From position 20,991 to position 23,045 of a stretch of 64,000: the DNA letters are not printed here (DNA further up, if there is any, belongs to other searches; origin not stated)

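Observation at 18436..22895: Divergent GT-C-like family with novel N-terminal signature grafted onto a YfhO-type C-terminal 'PGW' domain (three paralogs)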

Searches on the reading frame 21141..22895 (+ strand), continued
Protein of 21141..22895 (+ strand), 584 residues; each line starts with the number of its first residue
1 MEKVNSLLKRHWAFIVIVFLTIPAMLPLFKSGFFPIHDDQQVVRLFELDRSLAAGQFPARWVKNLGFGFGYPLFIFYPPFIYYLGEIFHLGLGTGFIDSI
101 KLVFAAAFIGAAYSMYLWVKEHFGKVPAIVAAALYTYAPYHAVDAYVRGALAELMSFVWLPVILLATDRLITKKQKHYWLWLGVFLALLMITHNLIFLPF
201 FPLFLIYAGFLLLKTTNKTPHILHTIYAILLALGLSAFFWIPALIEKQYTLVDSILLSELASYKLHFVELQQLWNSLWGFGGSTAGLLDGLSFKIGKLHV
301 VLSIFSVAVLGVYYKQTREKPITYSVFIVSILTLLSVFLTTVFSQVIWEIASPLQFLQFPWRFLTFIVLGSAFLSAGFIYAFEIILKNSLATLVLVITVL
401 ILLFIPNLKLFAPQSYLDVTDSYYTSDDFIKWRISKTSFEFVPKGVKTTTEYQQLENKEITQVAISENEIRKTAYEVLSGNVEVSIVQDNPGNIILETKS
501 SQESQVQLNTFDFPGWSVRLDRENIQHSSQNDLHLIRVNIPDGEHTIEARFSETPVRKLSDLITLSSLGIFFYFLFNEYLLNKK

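Call 53: search_protein_families(library=pfam, alignment_id=A2, max_evalue=0.001)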
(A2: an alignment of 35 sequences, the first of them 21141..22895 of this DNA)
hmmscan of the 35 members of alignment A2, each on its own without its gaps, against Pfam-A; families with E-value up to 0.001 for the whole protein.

A. member 1, window:21141-22895:+ (584 aa): 2 families
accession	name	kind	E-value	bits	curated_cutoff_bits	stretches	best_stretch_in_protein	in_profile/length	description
PF10131.15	PTPS_related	-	1.1e-09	37.8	26.4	1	75-418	2-319/621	6-pyruvoyl-tetrahydropterin synthase related domain; membrane protein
PF13231.12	PMT_2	-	5.5e-06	27.1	26.1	1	78-233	3-153/160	Dolichyl-phosphate-mannose-protein mannosyltransferase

B. families by the number of members that match (of 35 scanned): 2 families
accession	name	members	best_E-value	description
PF10131.15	PTPS_related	29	5.1e-12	6-pyruvoyl-tetrahydropterin synthase related domain; membrane protein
PF13231.12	PMT_2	10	1.1e-06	Dolichyl-phosphate-mannose-protein mannosyltransferase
